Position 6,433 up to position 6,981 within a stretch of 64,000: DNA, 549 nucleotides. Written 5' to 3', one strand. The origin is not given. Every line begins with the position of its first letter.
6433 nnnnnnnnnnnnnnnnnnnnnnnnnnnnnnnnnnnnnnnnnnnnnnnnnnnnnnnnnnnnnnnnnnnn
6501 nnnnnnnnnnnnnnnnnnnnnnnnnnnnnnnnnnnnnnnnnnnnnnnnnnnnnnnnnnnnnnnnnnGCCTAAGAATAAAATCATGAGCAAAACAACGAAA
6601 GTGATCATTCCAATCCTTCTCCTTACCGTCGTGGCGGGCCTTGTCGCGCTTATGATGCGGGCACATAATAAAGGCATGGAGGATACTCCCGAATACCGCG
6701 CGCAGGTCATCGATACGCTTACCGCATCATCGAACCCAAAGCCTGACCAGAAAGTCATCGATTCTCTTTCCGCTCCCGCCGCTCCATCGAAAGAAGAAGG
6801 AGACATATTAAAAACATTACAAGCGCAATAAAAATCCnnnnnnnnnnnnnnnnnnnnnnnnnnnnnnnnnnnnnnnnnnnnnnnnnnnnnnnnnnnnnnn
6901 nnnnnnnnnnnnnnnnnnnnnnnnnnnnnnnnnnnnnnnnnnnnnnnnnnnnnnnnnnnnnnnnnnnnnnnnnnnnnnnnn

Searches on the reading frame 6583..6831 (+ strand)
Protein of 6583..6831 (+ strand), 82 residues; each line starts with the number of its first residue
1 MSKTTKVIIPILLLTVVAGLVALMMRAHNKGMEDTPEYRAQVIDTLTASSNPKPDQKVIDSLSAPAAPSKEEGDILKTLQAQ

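Call 3: search_protein_families(library=pfam, proteins=[window:6583-6831:+], max_evalue=1)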
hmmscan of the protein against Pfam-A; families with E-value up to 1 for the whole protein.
window:6583-6831:+ (82 aa): 3 families
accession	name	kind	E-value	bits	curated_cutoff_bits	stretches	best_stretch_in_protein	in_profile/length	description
PF11857.13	DUF3377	-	0.056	13.8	26.5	1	5-32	30-57/72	Domain of unknown function (DUF3377)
PF15144.11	DUF4576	-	0.19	12.1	27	0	9-40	3-35/88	Domain of unknown function (DUF4576)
PF14278.11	TetR_C_8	-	0.23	12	26.1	1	15-46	69-100/103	Transcriptional regulator C-terminal region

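Call 4: search_protein_families(library=ncbifam, proteins=[window:6583-6831:+], max_evalue=1)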
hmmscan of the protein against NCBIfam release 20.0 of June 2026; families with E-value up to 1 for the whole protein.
window:6583-6831:+ (82 aa): 1 family
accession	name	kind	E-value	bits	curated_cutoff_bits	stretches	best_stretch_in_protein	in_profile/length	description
NF047418.1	teichoic_AuxB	equivalog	0.13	11.3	300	1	6-53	132-174/345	lipoteichoic acid stability factor AuxB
